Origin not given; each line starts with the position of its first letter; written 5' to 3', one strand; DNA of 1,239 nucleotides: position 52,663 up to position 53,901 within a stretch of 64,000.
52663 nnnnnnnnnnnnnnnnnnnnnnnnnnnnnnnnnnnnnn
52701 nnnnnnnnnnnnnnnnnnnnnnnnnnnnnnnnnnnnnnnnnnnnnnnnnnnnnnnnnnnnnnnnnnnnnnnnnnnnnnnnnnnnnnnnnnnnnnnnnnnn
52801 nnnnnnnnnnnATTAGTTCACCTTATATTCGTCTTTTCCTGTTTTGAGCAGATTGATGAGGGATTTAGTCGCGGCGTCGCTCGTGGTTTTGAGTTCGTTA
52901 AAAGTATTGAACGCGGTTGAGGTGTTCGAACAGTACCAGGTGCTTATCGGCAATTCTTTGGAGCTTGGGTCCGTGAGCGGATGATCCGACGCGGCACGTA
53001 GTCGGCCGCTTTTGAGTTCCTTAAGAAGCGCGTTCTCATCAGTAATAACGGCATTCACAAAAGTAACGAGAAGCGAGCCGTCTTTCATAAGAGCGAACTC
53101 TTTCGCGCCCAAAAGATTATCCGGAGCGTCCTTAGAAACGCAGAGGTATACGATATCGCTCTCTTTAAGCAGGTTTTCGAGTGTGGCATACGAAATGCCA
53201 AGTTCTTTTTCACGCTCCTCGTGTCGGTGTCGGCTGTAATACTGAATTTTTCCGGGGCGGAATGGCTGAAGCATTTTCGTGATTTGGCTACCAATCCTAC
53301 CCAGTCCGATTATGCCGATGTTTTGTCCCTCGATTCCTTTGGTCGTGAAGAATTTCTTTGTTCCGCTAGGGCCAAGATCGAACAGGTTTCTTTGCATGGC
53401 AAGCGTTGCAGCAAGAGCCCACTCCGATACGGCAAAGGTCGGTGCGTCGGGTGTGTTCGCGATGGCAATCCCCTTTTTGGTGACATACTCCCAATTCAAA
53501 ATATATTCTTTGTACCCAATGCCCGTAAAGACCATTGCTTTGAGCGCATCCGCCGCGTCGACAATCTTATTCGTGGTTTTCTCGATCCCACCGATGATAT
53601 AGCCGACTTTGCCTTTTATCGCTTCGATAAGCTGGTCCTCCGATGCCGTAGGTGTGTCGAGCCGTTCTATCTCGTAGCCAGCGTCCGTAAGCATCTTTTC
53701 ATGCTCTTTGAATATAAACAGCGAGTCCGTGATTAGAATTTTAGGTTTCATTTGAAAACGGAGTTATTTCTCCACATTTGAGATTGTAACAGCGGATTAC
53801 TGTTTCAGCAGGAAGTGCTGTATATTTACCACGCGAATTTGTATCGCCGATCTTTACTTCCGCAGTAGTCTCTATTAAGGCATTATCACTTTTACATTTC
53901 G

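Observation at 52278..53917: SET-domain protein in an operon-like array with a zinc-ribbon mini-protein and a 2-hydroxyacid dehydrogenase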

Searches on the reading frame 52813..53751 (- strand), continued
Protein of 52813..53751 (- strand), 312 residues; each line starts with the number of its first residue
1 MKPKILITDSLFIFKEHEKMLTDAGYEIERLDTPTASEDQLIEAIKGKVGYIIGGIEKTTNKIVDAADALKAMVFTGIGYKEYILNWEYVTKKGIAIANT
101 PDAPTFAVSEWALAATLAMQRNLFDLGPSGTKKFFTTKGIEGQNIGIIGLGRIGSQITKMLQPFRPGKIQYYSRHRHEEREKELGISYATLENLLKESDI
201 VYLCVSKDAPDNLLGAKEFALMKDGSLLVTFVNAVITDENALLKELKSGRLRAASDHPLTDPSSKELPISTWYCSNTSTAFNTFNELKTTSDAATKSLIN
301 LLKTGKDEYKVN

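Call 71: search_solved_structures(query=window:52813-53751:-, max_evalue=1e-10, show_alignments=3)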
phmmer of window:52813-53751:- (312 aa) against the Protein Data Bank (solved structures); distinct sequences matched with E-value up to 1e-10: 79 (the best 60 are shown).
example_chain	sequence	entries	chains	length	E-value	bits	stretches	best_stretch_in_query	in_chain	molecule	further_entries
1wwk_A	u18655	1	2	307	3.7e-28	101.6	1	16-270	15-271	phosphoglycerate dehydrogenase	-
2dbq_A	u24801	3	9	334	8.2e-27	97.2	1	1-254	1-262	Glyoxylate reductase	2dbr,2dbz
6bii_A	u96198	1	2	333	7.6e-26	94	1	1-255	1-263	Glyoxylate reductase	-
5aov_A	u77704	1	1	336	1.2e-25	93.4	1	1-254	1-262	GLYOXYLATE REDUCTASE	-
9m0t_A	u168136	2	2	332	1.1e-23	86.9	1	2-264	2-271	Probable 2-ketogluconate reductase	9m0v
2ekl_A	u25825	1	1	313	1.3e-19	73.5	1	6-303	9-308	D-3-phosphoglycerate dehydrogenase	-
7ewh_A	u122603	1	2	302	2.3e-19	72.7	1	4-261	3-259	D-3-phosphoglycerate dehydrogenase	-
6plf_A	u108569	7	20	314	2.4e-19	72.7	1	4-261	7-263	D-3-phosphoglycerate dehydrogenase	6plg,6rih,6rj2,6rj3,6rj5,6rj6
5n6c_A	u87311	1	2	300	2.4e-19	72.7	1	4-261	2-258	D-3-phosphoglycerate dehydrogenase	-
7dkm_A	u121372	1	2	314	2.4e-19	72.6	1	4-261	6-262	D-3-phosphoglycerate dehydrogenase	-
2d0i_A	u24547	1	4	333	2.7e-19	72.5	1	43-304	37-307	dehydrogenase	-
6cwa_A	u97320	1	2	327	2.8e-19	72.5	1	4-261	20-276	D-3-phosphoglycerate dehydrogenase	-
7cvp_A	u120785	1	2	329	2.9e-19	72.4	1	4-261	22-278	D-3-phosphoglycerate dehydrogenase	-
2g76_A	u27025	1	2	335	3e-19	72.4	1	4-261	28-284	D-3-phosphoglycerate dehydrogenase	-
8pin_A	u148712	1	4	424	1.7e-17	66.6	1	19-255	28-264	D-3-phosphoglycerate dehydrogenase 2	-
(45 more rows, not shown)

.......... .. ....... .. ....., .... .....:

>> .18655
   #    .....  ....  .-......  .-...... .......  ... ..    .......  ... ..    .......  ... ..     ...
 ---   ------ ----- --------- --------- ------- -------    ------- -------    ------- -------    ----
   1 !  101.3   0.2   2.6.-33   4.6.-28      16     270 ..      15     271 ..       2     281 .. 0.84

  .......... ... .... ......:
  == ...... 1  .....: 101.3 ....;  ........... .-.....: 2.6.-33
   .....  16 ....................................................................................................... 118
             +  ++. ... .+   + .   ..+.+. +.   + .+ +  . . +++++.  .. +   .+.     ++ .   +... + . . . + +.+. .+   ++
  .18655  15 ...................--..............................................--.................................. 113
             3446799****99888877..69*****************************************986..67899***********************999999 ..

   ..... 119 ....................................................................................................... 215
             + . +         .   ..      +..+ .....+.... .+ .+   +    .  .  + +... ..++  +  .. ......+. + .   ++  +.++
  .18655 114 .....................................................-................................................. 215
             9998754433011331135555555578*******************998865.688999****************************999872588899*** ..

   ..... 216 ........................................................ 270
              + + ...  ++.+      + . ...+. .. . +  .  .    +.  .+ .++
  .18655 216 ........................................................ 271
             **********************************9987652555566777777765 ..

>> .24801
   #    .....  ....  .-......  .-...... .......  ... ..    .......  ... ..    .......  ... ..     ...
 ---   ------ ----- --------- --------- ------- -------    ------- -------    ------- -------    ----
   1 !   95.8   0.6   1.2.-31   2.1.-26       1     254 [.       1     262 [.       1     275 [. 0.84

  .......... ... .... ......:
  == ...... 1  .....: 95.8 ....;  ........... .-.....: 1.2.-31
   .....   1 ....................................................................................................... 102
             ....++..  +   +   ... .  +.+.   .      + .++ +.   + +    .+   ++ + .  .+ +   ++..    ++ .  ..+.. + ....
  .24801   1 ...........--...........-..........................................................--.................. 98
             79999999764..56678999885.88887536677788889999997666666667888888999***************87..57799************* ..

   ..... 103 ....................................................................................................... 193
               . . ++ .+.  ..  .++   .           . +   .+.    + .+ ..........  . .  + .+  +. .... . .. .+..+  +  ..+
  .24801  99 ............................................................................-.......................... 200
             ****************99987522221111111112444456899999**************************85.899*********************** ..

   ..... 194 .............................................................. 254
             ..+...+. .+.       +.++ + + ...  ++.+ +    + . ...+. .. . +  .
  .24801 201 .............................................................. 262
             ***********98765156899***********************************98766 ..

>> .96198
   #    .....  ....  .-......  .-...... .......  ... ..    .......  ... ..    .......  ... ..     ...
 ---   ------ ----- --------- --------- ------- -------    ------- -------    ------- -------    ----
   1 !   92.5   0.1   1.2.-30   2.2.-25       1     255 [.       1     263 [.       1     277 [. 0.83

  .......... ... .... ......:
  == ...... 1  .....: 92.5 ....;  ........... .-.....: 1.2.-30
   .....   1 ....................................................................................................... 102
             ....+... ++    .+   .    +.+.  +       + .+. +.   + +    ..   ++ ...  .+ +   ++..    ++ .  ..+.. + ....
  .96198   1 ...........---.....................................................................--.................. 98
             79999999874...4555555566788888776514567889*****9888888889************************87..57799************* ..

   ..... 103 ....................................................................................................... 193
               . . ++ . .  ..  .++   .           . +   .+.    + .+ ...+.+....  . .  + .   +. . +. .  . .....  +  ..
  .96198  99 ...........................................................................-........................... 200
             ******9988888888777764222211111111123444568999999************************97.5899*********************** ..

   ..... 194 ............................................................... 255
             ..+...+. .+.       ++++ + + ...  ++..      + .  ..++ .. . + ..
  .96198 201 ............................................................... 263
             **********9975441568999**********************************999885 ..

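Call 74: search_solved_structures(query=A5, max_evalue=1e-20, show_alignments=2)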
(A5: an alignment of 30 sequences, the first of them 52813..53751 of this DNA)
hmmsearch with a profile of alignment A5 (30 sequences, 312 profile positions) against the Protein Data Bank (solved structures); distinct sequences matched with E-value up to 1e-20: 45.
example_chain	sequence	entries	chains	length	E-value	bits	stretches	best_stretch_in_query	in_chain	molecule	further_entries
1wwk_A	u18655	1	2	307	7.2e-38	133.5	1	15-258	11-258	phosphoglycerate dehydrogenase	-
5aov_A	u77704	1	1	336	1.4e-36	129.2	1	1-257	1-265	GLYOXYLATE REDUCTASE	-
2dbq_A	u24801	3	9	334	6.3e-36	127.1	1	1-256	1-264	Glyoxylate reductase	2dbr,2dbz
6bii_A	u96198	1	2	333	3.7e-35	124.6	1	1-259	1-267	Glyoxylate reductase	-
9m0t_A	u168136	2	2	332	3.5e-32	114.8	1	38-266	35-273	Probable 2-ketogluconate reductase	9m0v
2d0i_A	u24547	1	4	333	3.4e-31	111.6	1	36-272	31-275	dehydrogenase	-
5n6c_A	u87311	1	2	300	4.1e-31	111.3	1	4-255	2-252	D-3-phosphoglycerate dehydrogenase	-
7ewh_A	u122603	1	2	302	4.2e-31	111.3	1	4-255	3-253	D-3-phosphoglycerate dehydrogenase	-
7dkm_A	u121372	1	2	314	4.3e-31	111.3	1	4-255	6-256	D-3-phosphoglycerate dehydrogenase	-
6plf_A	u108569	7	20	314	4.3e-31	111.2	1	4-255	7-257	D-3-phosphoglycerate dehydrogenase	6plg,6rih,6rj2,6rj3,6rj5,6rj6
6cwa_A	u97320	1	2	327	4.9e-31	111.1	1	4-255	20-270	D-3-phosphoglycerate dehydrogenase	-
7cvp_A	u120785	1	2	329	5.2e-31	111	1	4-255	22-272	D-3-phosphoglycerate dehydrogenase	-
2g76_A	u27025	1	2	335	5.3e-31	110.9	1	4-255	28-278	D-3-phosphoglycerate dehydrogenase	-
2ekl_A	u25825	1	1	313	3.7e-30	108.2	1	19-303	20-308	D-3-phosphoglycerate dehydrogenase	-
2h1s_A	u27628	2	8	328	2.6e-29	105.4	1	22-255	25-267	Glyoxylate reductase/hydroxypyruvate reductase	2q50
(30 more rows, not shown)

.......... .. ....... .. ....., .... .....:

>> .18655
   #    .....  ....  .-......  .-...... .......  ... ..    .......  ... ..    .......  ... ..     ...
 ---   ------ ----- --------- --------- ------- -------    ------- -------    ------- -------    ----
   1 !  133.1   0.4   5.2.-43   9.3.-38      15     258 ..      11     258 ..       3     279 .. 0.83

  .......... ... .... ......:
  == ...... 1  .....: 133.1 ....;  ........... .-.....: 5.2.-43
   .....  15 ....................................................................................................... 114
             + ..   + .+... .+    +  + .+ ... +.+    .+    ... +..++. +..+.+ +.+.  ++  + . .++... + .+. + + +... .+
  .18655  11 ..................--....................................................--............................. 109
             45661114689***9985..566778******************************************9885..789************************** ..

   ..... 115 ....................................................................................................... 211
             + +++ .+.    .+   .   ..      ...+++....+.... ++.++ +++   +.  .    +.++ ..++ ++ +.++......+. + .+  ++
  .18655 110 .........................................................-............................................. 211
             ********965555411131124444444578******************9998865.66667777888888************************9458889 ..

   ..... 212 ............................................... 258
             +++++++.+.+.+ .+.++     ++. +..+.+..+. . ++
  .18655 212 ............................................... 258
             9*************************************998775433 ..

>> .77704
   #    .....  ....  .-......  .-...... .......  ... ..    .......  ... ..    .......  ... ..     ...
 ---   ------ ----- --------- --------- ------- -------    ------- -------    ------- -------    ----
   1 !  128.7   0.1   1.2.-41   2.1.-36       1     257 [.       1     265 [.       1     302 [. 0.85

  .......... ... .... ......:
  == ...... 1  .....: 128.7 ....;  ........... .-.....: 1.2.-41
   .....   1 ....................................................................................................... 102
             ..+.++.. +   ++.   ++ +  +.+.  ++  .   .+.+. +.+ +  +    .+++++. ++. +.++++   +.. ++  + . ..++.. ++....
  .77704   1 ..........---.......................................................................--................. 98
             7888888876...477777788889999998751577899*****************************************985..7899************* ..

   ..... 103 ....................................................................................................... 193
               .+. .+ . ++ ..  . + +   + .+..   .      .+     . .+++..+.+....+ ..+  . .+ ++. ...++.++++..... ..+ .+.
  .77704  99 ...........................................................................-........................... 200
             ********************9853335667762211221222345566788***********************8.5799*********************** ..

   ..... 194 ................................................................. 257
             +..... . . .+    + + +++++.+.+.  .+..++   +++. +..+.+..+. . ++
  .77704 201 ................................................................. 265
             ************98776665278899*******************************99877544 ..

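Call 75: search_protein_families(library=padloc, proteins=[window:52813-53751:-], max_evalue=0.01)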
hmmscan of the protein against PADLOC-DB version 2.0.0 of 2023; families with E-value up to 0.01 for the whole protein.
window:52813-53751:- (312 aa): 0 families

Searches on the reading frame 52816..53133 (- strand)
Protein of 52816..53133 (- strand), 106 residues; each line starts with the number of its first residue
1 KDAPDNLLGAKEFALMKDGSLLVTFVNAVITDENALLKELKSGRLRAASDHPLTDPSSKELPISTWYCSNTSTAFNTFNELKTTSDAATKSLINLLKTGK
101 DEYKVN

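Call 72: search_solved_structures(query=window:52816-53133:-, max_evalue=10, show_alignments=5)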
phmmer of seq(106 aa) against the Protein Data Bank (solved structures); distinct sequences matched with E-value up to 10: 80 (the best 60 are shown).
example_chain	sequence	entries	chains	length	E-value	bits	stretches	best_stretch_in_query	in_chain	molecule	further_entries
1psd_A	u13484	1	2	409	0.00027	24.7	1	5-69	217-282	D-3-PHOSPHOGLYCERATE DEHYDROGENASE (PHOSPHOGLYCERATE DEHYDROGENASE)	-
1yba_A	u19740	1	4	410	0.00027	24.7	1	5-69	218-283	D-3-phosphoglycerate dehydrogenase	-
3wnv_A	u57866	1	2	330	0.00076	23.2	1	6-47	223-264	glyoxylate reductase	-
1sc6_A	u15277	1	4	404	0.0011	22.8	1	5-64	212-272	D-3-phosphoglycerate dehydrogenase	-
2p9c_A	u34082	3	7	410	0.0011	22.7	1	5-64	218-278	D-3-phosphoglycerate dehydrogenase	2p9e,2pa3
2p9g_A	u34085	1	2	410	0.0011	22.7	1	5-64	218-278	D-3-phosphoglycerate dehydrogenase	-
9m0t_A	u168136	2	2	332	0.01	19.6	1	5-58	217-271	Probable 2-ketogluconate reductase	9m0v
2yq4_A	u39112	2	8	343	0.014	19.2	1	4-54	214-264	D-ISOMER SPECIFIC 2-HYDROXYACID DEHYDROGENASE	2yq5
5tx7_A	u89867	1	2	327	0.03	18.1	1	5-63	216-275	D-isomer specific 2-hydroxyacid dehydrogenase family protein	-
7jp2_A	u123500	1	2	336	0.031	18.1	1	6-49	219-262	D-lactate dehydrogenase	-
2w2k_A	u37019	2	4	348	0.047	17.5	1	7-63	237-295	D-MANDELATE DEHYDROGENASE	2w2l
2w2l_D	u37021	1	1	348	0.047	17.5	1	7-63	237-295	D-MANDELATE DEHYDROGENASE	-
2w2k_B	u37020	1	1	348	0.053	17.3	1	7-63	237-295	D-MANDELATE DEHYDROGENASE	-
4hy3_A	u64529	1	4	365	0.072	16.9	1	6-63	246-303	phosphoglycerate oxidoreductase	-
4prk_A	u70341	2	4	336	0.081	16.7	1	4-55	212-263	4-phosphoerythronate dehydrogenase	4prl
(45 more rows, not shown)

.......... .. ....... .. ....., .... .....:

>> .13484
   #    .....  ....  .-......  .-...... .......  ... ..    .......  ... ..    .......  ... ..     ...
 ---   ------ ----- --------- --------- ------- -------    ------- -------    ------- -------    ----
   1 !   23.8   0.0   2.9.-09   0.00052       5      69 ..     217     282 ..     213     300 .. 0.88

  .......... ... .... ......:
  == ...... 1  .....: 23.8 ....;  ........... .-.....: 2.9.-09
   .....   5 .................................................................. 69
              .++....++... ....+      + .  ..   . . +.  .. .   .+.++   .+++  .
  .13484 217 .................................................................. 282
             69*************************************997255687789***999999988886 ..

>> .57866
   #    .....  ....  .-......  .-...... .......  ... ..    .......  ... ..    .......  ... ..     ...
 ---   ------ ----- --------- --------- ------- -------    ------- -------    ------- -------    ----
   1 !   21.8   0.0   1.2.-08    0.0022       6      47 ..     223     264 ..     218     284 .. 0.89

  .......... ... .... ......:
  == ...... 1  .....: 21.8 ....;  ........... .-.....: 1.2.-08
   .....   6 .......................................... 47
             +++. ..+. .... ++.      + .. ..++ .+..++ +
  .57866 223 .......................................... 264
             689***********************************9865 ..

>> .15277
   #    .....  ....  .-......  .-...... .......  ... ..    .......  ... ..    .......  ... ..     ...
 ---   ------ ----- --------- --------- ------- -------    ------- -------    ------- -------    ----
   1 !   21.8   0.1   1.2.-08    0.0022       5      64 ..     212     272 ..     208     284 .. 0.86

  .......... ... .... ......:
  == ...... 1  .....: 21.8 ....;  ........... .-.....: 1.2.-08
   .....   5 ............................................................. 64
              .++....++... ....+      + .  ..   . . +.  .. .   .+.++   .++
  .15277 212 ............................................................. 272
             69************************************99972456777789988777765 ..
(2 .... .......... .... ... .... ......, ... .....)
